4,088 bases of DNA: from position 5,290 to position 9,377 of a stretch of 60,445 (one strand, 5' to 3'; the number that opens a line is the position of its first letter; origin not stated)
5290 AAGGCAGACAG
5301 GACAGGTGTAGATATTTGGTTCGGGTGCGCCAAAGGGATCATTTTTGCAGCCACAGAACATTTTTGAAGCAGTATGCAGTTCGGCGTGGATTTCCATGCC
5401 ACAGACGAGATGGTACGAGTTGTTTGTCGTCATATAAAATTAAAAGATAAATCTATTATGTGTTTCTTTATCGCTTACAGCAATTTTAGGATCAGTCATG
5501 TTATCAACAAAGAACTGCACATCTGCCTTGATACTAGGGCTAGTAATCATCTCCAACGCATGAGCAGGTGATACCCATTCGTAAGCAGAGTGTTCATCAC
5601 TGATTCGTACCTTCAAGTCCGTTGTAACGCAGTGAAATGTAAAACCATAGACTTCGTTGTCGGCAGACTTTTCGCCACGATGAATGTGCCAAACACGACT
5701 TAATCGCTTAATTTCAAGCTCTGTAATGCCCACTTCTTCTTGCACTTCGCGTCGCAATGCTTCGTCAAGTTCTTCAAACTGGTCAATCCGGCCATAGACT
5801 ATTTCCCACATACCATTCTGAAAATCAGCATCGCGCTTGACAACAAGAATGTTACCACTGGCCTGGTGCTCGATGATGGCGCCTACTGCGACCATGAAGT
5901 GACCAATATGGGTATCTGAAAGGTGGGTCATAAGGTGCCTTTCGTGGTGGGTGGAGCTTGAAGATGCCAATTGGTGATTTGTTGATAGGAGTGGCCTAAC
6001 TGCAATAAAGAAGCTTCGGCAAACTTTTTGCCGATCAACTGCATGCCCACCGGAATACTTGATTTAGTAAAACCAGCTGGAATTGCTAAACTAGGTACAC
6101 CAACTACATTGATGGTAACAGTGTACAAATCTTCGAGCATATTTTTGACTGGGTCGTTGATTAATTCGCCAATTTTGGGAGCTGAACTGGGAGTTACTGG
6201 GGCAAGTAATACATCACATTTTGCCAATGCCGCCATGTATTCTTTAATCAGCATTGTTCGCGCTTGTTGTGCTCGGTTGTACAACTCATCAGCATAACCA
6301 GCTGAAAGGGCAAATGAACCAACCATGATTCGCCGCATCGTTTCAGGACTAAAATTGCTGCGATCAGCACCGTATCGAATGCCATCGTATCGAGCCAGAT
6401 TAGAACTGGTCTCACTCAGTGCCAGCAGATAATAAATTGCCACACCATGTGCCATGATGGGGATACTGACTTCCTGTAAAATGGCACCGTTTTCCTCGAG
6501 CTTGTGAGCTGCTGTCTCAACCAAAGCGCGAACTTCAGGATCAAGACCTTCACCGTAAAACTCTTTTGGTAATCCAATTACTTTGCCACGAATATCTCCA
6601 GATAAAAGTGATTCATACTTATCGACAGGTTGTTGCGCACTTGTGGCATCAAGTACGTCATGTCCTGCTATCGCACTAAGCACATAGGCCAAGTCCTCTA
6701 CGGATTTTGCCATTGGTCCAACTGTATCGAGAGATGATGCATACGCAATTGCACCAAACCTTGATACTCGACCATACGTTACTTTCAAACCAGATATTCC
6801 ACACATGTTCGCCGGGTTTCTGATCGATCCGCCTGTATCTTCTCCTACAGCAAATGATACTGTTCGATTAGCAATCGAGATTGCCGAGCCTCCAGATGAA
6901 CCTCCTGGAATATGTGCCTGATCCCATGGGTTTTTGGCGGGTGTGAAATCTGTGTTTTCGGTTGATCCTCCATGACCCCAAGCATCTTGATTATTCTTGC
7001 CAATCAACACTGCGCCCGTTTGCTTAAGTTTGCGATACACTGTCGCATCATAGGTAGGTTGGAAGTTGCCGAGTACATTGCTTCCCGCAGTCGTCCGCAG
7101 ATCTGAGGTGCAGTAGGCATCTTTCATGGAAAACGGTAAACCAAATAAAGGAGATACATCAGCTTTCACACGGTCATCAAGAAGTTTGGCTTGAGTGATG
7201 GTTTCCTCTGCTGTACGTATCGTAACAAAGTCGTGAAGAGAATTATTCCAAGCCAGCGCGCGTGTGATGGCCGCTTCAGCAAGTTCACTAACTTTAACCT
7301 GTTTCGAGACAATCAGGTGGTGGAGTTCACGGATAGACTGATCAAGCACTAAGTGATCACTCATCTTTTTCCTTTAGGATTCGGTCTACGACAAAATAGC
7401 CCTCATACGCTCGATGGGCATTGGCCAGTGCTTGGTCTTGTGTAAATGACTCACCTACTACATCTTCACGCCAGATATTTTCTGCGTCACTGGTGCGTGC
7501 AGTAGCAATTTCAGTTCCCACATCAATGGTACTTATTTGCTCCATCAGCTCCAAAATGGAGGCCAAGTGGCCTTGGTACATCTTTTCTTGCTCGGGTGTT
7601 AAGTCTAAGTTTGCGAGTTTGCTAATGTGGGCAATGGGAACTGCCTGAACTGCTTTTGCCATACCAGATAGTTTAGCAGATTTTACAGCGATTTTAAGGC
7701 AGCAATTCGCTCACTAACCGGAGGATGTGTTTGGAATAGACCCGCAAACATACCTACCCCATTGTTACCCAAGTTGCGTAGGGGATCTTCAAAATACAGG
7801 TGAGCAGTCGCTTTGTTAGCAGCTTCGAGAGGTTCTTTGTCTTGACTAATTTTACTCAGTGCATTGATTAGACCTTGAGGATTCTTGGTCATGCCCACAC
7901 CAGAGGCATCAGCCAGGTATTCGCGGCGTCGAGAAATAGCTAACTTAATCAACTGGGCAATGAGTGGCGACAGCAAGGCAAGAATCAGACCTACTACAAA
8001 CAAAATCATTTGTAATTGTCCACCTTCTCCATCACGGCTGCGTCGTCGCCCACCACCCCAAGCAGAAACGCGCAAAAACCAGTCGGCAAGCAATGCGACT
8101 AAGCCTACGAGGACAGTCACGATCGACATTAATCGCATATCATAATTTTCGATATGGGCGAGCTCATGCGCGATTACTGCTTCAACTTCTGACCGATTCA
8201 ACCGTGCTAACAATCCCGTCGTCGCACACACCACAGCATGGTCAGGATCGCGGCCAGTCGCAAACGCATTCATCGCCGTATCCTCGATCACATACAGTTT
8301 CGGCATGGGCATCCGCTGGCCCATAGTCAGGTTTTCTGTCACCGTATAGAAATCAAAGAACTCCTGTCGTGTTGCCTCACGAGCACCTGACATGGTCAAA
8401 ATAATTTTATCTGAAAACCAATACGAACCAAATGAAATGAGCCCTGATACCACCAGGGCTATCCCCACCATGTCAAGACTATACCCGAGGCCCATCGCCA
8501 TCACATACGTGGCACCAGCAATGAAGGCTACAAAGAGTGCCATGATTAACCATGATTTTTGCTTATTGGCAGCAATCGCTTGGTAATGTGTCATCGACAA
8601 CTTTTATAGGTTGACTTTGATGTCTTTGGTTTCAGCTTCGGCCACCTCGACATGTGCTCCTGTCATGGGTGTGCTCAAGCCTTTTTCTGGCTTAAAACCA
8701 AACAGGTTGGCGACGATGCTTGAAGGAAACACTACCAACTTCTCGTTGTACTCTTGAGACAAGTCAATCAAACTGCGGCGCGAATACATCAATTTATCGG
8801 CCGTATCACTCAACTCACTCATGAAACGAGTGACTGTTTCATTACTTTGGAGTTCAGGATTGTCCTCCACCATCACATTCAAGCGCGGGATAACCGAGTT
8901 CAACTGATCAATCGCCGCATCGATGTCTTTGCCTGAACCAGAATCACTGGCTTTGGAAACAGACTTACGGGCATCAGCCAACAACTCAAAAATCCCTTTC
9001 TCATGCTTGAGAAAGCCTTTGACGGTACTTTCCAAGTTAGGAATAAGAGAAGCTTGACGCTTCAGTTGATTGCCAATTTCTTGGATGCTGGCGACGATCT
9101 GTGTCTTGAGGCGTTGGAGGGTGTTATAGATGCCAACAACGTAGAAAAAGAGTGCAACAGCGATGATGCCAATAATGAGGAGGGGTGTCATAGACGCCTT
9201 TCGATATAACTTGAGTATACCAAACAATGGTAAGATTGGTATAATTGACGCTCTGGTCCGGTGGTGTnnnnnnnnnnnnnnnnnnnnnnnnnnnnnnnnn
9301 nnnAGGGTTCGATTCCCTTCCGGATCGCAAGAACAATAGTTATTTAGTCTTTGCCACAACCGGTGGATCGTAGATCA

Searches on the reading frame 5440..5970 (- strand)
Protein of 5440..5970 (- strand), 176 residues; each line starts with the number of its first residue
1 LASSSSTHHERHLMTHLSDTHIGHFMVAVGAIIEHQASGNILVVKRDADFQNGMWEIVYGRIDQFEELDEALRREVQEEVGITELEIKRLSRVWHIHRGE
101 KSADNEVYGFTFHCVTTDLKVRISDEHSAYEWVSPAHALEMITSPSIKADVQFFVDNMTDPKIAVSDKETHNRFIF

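Call 17: search_protein_families(library=pfam, proteins=[window:5440-5970:-], max_evalue=0.0001)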
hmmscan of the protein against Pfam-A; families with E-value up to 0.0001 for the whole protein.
window:5440-5970:- (176 aa): 2 families
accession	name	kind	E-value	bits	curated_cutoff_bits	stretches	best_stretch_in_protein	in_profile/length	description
PF00293.34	NUDIX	-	9.5e-18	64.9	21.1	1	25-139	2-120/134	NUDIX domain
PF14815.12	NUDIX_4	-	1.5e-05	25.2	35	1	31-98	4-66/113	NUDIX domain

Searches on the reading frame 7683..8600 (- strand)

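Call 17: search_protein_families(library=pfam, proteins=[window:7683-8600:-], max_evalue=0.0001)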
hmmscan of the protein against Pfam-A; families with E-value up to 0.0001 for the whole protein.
window:7683-8600:- (305 aa): 1 family
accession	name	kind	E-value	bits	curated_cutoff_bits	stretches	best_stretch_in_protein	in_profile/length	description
PF01435.24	Peptidase_M48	-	5e-31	108.4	20.3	1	90-304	13-184/186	Peptidase family M48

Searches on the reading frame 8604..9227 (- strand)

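Call 17: search_protein_families(library=pfam, proteins=[window:8604-9227:-], max_evalue=0.0001)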
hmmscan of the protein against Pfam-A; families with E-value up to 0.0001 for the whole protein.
window:8604-9227:- (207 aa): 1 family
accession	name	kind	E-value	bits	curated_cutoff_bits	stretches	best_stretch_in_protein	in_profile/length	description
PF04011.17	LemA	-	2.1e-33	115.7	26.2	1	48-186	2-137/149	LemA family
